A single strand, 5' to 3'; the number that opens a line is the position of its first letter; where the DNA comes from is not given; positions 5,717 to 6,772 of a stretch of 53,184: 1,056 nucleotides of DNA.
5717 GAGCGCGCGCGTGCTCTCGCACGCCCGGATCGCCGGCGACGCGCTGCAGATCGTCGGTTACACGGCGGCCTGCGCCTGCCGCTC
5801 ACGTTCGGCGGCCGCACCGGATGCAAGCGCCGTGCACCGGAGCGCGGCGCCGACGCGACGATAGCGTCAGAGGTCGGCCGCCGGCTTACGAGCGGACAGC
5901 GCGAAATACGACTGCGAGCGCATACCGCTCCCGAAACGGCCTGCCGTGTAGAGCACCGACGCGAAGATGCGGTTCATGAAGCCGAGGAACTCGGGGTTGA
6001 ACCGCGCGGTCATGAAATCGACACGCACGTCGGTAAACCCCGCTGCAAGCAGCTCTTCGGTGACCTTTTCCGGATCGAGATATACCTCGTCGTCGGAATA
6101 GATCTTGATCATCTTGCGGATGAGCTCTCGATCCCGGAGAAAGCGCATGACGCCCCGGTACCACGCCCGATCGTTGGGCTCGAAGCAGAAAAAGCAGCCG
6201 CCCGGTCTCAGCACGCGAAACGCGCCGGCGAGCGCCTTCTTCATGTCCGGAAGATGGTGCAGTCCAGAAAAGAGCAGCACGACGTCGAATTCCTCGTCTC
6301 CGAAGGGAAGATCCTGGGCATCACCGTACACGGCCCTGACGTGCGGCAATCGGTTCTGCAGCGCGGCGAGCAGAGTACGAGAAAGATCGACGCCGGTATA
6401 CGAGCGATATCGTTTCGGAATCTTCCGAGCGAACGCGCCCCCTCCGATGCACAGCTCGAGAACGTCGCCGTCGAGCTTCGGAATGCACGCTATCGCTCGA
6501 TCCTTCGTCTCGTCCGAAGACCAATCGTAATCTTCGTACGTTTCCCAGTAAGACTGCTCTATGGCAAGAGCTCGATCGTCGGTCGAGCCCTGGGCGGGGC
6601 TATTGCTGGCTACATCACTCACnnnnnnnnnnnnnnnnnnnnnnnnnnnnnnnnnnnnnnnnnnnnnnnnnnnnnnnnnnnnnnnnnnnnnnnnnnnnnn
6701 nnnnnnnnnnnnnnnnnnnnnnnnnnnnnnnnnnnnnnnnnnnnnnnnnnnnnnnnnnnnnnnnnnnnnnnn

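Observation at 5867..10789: Translationally coupled five-gene operon with no pathway I can name: EEP phosphoesterase, UPF0104 flippase-like protein, Zn-ribbon MTase-like protein, FAD oxidoreductase, SAM MTase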

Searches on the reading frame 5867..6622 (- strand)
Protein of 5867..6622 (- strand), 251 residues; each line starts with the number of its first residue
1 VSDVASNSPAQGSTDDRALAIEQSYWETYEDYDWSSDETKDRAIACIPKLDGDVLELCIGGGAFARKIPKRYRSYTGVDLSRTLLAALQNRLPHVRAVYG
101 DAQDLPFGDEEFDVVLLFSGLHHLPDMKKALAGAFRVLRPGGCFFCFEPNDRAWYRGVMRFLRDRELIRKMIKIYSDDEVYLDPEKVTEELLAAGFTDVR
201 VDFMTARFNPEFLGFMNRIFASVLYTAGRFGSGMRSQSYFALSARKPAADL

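Call 3: search_protein_families(library=pfam, proteins=[window:5867-6622:-], max_evalue=0.01)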
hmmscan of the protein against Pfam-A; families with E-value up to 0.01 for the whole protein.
window:5867-6622:- (251 aa): 6 families
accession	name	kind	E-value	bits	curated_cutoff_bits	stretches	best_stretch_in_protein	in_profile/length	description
PF08241.18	Methyltransf_11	-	1.6e-21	77.2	21.2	1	55-146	1-95/95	Methyltransferase domain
PF13649.12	Methyltransf_25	-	8.6e-21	74.9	27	1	54-142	1-97/97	Methyltransferase domain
PF08242.18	Methyltransf_12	-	2.3e-13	51.1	30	1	56-144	2-98/98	Methyltransferase domain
PF13489.12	Methyltransf_23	-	1.1e-12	48.4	27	1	48-163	20-124/164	Methyltransferase domain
PF01209.24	Ubie_methyltran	-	1.5e-12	47.8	20.1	1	51-148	47-153/233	ubiE/COQ5 methyltransferase family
PF13847.12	Methyltransf_31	-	7.8e-10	39.1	27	1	54-163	7-114/145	Methyltransferase domain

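Call 4: search_protein_families(library=ncbifam, proteins=[window:5867-6622:-], max_evalue=0.01)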
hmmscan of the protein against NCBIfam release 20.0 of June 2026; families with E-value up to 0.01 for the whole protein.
window:5867-6622:- (251 aa): 29 families (the best 25 are shown)
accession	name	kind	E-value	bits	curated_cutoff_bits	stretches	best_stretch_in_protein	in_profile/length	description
TIGR01934.1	MenG_MenH_UbiE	subfamily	1.4e-17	63.7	158.35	1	42-154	30-149/223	ubiquinone/menaquinone biosynthesis methyltransferase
NF045823.1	PthPhpthDimycoMt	equivalog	3.4e-15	55.9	300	1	53-145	69-165/256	phthiotriol/phenolphthiotriol dimycocerosates methyltransferase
NF001241.0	PRK00216.1-2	equivalog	4.4e-14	52.7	327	1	52-149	53-150/231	demethylmenaquinone methyltransferase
NF001244.0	PRK00216.1-5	equivalog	1.7e-13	50.4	216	1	50-151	48-158/236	bifunctional demethylmenaquinone methyltransferase/2-methoxy-6-polyprenyl-1,4-benzoquinol methylase UbiE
NF045825.1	FAmtase_mtf2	equivalog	1.8e-13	50.3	400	1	53-145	61-157/248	fatty-acid O-methyltransferase Mtf2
NF045667.1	MTase_DVU1556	equivalog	2.2e-12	46.9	155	1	49-145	21-118/213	DVU_1556 family methyltransferase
NF001243.0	PRK00216.1-4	equivalog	1.9e-11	43.8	235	1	54-150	51-155/237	demethylmenaquinone methyltransferase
TIGR02752.1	MenG_heptapren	equivalog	4e-10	39.6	419.85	1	54-150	49-153/231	demethylmenaquinone methyltransferase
TIGR02072.1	BioC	equivalog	7.1e-10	39.1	184.95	1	52-145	36-131/244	malonyl-ACP O-methyltransferase BioC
NF001242.0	PRK00216.1-3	equivalog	1.7e-09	37.4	351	1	83-148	106-177/258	bifunctional demethylmenaquinone methyltransferase/2-methoxy-6-polyprenyl-1,4-benzoquinol methylase UbiE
NF052510.1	methyltran_MpqE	exception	8.6e-09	35.1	335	1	41-149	36-154/234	methyl-plastoquinone biosynthesis methyltransferase MpqE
NF041820.1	daptide_MTase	equivalog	1.6e-08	34.3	175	1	44-145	30-141/243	daptide-type RiPP biosynthesis methyltransferase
NF007610.0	PRK10258.1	equivalog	1.6e-08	34.2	342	1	28-143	19-135/251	malonyl-ACP O-methyltransferase BioC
NF041537.1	ArsM_AhpD_UU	exception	3.9e-08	32.5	510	1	76-145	105-179/345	arsenite methyltransferase/AhpD domain selenoprotein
NF001240.0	PRK00216.1-1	equivalog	8.6e-08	31.5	378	1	94-148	116-170/251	bifunctional demethylmenaquinone methyltransferase/2-methoxy-6-polyprenyl-1,4-benzoquinol methylase UbiE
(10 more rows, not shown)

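Call 70: search_solved_structures(query=window:5867-6622:-, max_evalue=0.00001)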
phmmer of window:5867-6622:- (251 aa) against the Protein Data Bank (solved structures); distinct sequences matched with E-value up to 0.00001: 16.
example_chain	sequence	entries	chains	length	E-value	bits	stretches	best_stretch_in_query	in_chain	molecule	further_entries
2gs9_A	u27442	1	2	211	1.6e-12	50.6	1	41-145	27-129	Hypothetical protein TT1324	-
3bus_A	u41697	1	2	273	2.8e-12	49.8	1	24-144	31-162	Methyltransferase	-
1vl5_A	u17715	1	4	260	5.2e-09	39.1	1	35-146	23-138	unknown conserved protein BH2331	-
8zc8_A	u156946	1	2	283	5.8e-09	38.9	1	92-153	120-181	MitM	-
21zq_A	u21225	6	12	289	6e-09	38.9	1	92-153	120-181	MitM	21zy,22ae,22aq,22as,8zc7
8ys9_A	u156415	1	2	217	5e-08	35.9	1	44-143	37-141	Phosphatidylethanolamine N-methyltransferase/phosphatidyl-N-methylethanolamine N-methyltra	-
2yqz_A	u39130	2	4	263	8.7e-08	35.1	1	45-144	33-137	Hypothetical protein TTHA0223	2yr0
1xxl_A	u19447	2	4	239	2.8e-07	33.5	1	53-147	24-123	YcgJ protein | ycgJ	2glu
1ve3_A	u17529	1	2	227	3e-07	33.3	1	36-148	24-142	hypothetical protein PH0226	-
1vlm_A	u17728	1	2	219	3.7e-07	33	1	42-188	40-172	SAM-dependent methyltransferase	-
5gm1_A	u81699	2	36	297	4.7e-07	32.7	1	47-148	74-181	O-methylransferase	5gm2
6uv6_A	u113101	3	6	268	5.4e-07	32.5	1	37-144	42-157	D-glucose O-methyltransferase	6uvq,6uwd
3sm3_A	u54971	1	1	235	1.7e-06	30.9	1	23-206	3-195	SAM-dependent methyltransferases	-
4krh_A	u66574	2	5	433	3.1e-06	30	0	54-218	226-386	Phosphoethanolamine N-methyltransferase 2 | Phospholethanolamine N-methyltransferase 2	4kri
6f5z_A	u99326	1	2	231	3.5e-06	29.8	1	30-147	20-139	24-sterol C-methyltransferase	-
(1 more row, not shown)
